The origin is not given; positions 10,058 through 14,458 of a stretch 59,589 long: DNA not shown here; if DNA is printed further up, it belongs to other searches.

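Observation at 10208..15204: Giant head-module protein combining a 2H phosphoesterase with an ADP-ribosyltransferase core, plus a GNAT-like neighbour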

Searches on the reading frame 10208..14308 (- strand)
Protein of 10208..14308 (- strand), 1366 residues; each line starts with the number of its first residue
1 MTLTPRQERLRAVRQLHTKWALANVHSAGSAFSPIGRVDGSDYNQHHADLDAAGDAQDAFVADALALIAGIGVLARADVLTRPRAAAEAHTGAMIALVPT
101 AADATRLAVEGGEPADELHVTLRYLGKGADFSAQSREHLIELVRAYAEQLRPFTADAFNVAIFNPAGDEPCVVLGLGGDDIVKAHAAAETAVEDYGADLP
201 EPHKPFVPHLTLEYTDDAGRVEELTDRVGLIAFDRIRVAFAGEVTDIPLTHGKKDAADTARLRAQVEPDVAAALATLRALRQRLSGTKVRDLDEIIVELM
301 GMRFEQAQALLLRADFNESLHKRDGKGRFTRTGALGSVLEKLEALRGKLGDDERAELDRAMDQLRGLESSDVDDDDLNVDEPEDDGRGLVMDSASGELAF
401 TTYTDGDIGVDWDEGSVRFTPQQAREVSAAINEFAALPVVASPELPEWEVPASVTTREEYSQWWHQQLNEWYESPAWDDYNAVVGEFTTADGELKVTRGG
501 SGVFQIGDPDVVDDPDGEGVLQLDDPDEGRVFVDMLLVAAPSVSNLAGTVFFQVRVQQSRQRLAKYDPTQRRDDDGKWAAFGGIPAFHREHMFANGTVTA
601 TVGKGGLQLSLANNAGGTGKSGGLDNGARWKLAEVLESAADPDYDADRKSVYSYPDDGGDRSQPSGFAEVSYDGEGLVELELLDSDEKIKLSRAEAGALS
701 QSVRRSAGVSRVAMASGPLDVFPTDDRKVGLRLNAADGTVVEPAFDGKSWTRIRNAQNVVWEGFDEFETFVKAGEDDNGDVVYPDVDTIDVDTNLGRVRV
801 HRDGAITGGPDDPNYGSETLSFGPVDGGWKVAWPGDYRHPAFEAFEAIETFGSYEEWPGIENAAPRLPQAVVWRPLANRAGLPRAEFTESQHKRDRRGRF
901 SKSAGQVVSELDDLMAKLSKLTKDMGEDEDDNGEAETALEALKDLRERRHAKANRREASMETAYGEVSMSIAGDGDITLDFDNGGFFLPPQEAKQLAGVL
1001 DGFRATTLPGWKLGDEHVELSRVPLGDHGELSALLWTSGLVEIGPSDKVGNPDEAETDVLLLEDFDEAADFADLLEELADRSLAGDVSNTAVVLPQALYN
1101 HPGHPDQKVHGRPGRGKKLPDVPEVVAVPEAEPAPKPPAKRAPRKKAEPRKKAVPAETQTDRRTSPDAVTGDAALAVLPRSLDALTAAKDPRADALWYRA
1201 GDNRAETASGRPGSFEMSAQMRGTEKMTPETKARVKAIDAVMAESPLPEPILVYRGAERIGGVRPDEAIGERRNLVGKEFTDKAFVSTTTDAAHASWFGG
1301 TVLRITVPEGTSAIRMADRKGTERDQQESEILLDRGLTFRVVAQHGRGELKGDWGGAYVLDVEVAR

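Call 6: search_protein_families(library=pfam, proteins=[window:10208-14308:-], max_evalue=0.1)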
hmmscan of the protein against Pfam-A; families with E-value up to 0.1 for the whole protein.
window:10208-14308:- (1366 aa): 3 families
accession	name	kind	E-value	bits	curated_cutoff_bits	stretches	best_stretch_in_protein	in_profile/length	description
PF03496.20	ADPrib_exo_Tox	-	2.7e-14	53.4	23.4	1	1224-1341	47-173/196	ADP-ribosyltransferase exoenzyme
PF13563.12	2_5_RNA_ligase2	-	6.9e-09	36.4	27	1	114-228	22-129/152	2'-5' RNA ligase superfamily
PF02834.22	LigT_PEase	-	0.00074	20.1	23.3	0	202-237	30-66/87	LigT like Phosphoesterase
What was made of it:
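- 13508..14056 (-): LigT-like 2H phosphoesterase domain (aa 85-267); H119xT121 and H209xT211. PF13563 E=6.9e-9, above the cut-off (call 6).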

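Call 7: search_protein_families(library=phrogs, proteins=[window:10208-14308:-], max_evalue=0.01)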
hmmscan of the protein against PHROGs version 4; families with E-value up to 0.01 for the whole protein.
window:10208-14308:- (1366 aa): 5 families
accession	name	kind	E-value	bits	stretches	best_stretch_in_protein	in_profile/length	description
phrog_2659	-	DNA, RNA and nucleotide metabolism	1.6e-28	100.1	1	87-251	724-884/891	RNA ligase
phrog_18402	-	head and packaging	1.1e-24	87.9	1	85-266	397-573/861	head maturation protease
phrog_3895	-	moron, auxiliary metabolic gene and host takeover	4.7e-10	40.7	1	1227-1344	194-318/340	ADP-ribosyltransferase exoenzyme toxin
phrog_14859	-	DNA, RNA and nucleotide metabolism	1.5e-07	31.8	1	89-284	55-251/373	RNA ligase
phrog_755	-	DNA, RNA and nucleotide metabolism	9.2e-06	26.3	1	107-224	30-130/156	RNA ligase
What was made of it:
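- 13508..14056 (-): PHROG E=1.6e-28 (call 7).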

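Call 8: search_dna_similar(query=window:10208-14308:-, collection=phages, mode=protein, max_rows=40)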
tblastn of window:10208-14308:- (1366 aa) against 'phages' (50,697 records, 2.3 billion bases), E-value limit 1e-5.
Records with a match: 352; places in all: 352; records where one place covers at least 80% of the query: 0.
Best place of each record, by identity: <60% 352.
By first word of the organism name: Mycobacterium 209; Gordonia 120; Streptomyces 17; Rhodococcus 4; Mycolicibacterium 1; Microbacterium 1.
By host as written in the record: Mycobacterium smegmatis mc2 155 159; Gordonia terrae 3612 98; Mycobacterium smegmatis mc#155 26; Gordonia terrae CAG3 12; Mycobacterium sp. 7; Streptomyces griseus subsp. griseus ATCC 10137 6; Gordonia terrae NRRL B-16283 6; Streptomyces griseus ATCC 10137 5; and 17 more.
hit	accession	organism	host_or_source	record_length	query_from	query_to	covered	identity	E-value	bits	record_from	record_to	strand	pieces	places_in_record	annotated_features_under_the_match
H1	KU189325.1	Streptomyces phage Maih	Streptomyces griseus subsp. griseus ...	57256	85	267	13%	45.5%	1e-28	132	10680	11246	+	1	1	capsid maturation protease and MuF-like fusion protein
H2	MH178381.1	Streptomyces phage BayC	Streptomyces griseus ATCC 10137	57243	85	267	13%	45.5%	1e-28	131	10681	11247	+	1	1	11: capsid maturation protease and MuF-like fusion protein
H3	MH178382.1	Streptomyces phage Salete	Streptomyces griseus ATCC 10137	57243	85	267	13%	45.5%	1e-28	131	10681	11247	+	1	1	11: capsid maturation protease and MuF-like fusion protein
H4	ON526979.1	Streptomyces phage Asis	Streptomyces griseus ATCC 10137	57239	85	267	13%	45.5%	1e-28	131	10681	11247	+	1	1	11: capsid maturation protease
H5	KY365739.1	Streptomyces phage BabyGotBac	Streptomyces griseus ATCC 10137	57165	85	267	13%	45.5%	2e-28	131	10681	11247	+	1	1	capsid maturation protease and MuF-like fusion protein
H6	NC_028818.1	Streptomyces phage TP1604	Streptomyces griseus subsp. griseus ...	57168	85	267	13%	45.5%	2e-28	131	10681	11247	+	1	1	portal protein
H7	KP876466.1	Streptomyces phage TP1604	Streptomyces griseus subsp. griseus ...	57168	85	267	13%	45.5%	2e-28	131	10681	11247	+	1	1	capsid maturation protease and MuF-like fusion protein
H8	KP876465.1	Streptomyces phage YDN12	Streptomyces griseus subsp. griseus ...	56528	85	250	12%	47.7%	2e-28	130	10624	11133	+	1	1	capsid maturation protease and MuF-like fusion protein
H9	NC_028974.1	Streptomyces phage YDN12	Streptomyces griseus subsp. griseus ...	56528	85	250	12%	47.7%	2e-28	130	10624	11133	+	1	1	portal protein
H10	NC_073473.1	Streptomyces phage TurkishDelight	Streptomyces scabiei RL-34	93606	92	259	12%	46.1%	5e-30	136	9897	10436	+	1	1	15: capsid maturation protease and MuF-like fusion protein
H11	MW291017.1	Streptomyces phage TurkishDelight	Streptomyces scabiei RL-34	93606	92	259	12%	46.1%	5e-30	136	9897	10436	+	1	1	15: capsid maturation protease and MuF-like fusion protein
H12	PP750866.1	Streptomyces phage Geonosis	Streptomyces griseus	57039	85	250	12%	46.5%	7e-30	135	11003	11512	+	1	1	portal protein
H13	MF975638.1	Streptomyces phage Abt2graduatex2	Streptomyces griseus ATCC 10137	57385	86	250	12%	46.2%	6e-31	139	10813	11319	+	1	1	capsid maturation protease and MuF-like fusion protein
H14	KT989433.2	Streptomyces phage phiSAJS1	Streptomyces avermitilis ATCC 31267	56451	90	268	13%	41.2%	8e-27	125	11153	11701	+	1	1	hypothetical protein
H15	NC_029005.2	Streptomyces phage phiSAJS1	Streptomyces avermitilis ATCC 31267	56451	90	268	13%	41.2%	8e-27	125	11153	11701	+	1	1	portal protein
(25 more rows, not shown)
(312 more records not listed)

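Call 10: find_homologous_proteins(query=window:10208-14308:-, max_evalue=0.00001)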
Query window:10208-14308:- (1366 aa): 52 proteins with E <= 0.00001 among 8000 candidates.
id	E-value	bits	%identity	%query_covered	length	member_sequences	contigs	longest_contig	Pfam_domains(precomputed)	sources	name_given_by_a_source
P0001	2.0e-143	498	49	26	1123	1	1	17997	PF13563.13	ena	-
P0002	9.8e-85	303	54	24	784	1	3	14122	-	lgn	-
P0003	5.0e-82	294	82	13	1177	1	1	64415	PF02037.34,PF07498.19,PF02834.23,PF13563.13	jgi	jgi:2'-5' RNA ligase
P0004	1.7e-72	263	74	13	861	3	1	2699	PF04233.20,PF13563.13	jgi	jgi:SPP1 gp7 family putative phage head morphogenesis protein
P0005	2.1e-72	263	66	14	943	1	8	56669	PF13563.13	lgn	-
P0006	5.3e-62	228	43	23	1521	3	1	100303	PF00293.35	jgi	jgi:8-oxo-dGTP pyrophosphatase MutT (NUDIX family)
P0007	4.6e-60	222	49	18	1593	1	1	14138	-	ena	-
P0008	3.7e-55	205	60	13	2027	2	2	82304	PF02834.23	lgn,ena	-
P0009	6.9e-48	181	56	12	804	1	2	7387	PF10123.15,PF13563.13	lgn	-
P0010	2.6e-47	179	56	12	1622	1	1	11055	-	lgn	-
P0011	7.7e-44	168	53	12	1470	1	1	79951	PF01471.24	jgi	jgi:peptidoglycan hydrolase-like protein with peptidoglycan-binding domain/2'-5' RNA ligase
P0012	1.1e-43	167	43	18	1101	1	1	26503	PF13563.13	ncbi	ncbi:MAG: 2'-5' RNA ligase family protein [Actinoplanes sp.]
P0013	1.2e-43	167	54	12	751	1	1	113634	PF10123.15,PF13563.13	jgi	jgi:2'-5' RNA ligase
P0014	4.5e-43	165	46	14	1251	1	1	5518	PF00454.34,PF04233.20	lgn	-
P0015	6.9e-42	161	52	13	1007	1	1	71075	PF04233.20,PF13563.13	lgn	-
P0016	6.4e-41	158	50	12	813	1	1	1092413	PF13563.13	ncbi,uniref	ncbi:2'-5' RNA ligase family protein [Micromonospora tulbaghiae]|uniref:2'-5' RNA ligase family prot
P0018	1.8e-39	153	47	13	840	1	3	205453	PF10123.15,PF13563.13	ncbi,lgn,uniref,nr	ncbi:2'-5' RNA ligase/predicted nuclease with TOPRIM domain [Actinoplanes campanulatus]|uniref:2'-5'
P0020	6.1e-39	152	51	12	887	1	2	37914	PF13563.13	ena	-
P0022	1.7e-38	150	50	12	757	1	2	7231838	PF13563.13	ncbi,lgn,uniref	ncbi:2'-5' RNA ligase family protein [Micromonospora sp. NBC_00421]|uniref:2'-5' RNA ligase family p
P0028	2.5e-36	143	43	15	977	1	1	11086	PF04233.20,PF13563.13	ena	-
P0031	2.2e-35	140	49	12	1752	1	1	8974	PF03496.21,PF04233.20,PF13563.13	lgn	-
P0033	1.3e-34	137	45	12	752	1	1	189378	PF13563.13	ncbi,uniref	ncbi:2'-5' RNA ligase family protein [Micromonospora sediminicola]|uniref:2'-5' RNA ligase family pr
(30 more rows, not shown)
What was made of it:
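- The 2H family is fused to MuF, the Mu protease, ClpP, NUDIX and kinase domains (call 10).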

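Call 51: find_encoding_contigs(protein=P0001, flank=8000, max_places=3)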
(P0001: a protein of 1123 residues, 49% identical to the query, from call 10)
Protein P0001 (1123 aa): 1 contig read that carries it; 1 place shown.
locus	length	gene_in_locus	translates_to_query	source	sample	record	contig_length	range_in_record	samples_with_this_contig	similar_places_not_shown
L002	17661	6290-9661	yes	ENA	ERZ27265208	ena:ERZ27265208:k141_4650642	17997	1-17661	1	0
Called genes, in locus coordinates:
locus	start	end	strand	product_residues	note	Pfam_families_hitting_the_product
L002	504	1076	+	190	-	-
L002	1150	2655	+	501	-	-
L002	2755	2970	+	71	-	-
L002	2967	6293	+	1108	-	PF04860:Phage_portal, PF14890:Intein_splicing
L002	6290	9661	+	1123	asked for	PF13563:2_5_RNA_ligase2 (weak)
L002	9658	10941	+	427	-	PF00574:CLP_protease, PF01972:SDH_protease (weak)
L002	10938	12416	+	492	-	PF05065:Phage_capsid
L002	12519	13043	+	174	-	-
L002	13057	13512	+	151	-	-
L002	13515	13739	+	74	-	-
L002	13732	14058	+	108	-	-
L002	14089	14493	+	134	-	-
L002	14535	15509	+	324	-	-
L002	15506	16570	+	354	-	-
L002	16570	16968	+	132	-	-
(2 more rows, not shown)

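Call 83: find_encoding_contigs(protein=P0031, flank=6000, max_places=2)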
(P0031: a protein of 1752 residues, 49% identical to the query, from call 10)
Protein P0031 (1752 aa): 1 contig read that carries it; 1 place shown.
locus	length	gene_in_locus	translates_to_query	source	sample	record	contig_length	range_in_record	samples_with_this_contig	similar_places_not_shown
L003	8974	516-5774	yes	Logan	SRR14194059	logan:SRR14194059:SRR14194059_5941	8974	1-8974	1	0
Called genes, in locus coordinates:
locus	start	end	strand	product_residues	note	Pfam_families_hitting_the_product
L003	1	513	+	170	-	?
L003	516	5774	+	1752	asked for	PF04233:Phage_Mu_F, PF13563:2_5_RNA_ligase2, PF03496:ADPrib_exo_Tox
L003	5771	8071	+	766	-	-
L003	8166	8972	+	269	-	?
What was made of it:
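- P0031: MuF+2H+ART (calls 10, 83).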

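Call 97: get_annotated_region(hit=H1, flank=6000)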
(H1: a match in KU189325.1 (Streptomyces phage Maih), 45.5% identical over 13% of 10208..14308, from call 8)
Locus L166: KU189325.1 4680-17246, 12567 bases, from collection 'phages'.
description: Streptomyces phage Maih, complete genome.
organism: Streptomyces phage Maih (NCBI taxid 1775283)
taxonomy: Viruses; Duplodnaviria; Heunggongvirae; Uroviricota; Caudoviricetes; Woodruffvirus; Woodruffvirus TP1604
host: Streptomyces griseus subsp. griseus ATCC 10137; source: soil; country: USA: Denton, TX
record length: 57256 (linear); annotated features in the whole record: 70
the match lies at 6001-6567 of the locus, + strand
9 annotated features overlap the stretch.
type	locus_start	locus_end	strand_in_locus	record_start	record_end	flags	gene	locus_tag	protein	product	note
CDS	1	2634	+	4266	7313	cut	-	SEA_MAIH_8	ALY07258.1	tape measure protein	Tape measure protein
CDS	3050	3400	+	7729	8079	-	-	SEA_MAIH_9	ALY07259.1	hypothetical protein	-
CDS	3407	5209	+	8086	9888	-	-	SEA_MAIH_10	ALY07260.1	portal protein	Portal protein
CDS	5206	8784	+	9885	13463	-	-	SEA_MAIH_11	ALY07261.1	capsid maturation protease and MuF-like fusion protein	Mu F-like capsid morphogenesis protein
CDS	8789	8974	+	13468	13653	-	-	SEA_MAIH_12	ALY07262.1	hypothetical protein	-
CDS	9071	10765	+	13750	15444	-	-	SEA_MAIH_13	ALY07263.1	major capsid hexamer protein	Major capsid protein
CDS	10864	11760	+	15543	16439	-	-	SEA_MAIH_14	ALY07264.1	hypothetical protein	-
CDS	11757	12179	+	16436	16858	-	-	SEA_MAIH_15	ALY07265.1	hypothetical protein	-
CDS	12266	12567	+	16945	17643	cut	-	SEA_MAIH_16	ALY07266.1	major tail protein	Major tail protein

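Call 109: search_protein_families(library=ncbifam, proteins=[window:10208-14308:-], max_evalue=0.01)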
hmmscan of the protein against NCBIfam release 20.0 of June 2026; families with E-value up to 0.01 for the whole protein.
window:10208-14308:- (1366 aa): 1 family
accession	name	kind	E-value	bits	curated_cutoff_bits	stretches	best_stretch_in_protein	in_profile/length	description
TIGR02258.1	2_5_ligase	equivalog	1.2e-05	25.3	65.7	1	114-226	35-143/180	RNA 2',3'-cyclic phosphodiesterase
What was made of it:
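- On ThpR/LigT orthologues (TIGR02258 equivalog): 25.3 bits against 65.7 (call 109): related to ThpR but not an orthologue
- Closest known: LigT/ThpR RNA 2',3'-cyclic phosphodiesterase family. Different: It falls below the TIGR02258 equivalog cut-off, 25.3 against 65.7 bits (call 109).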
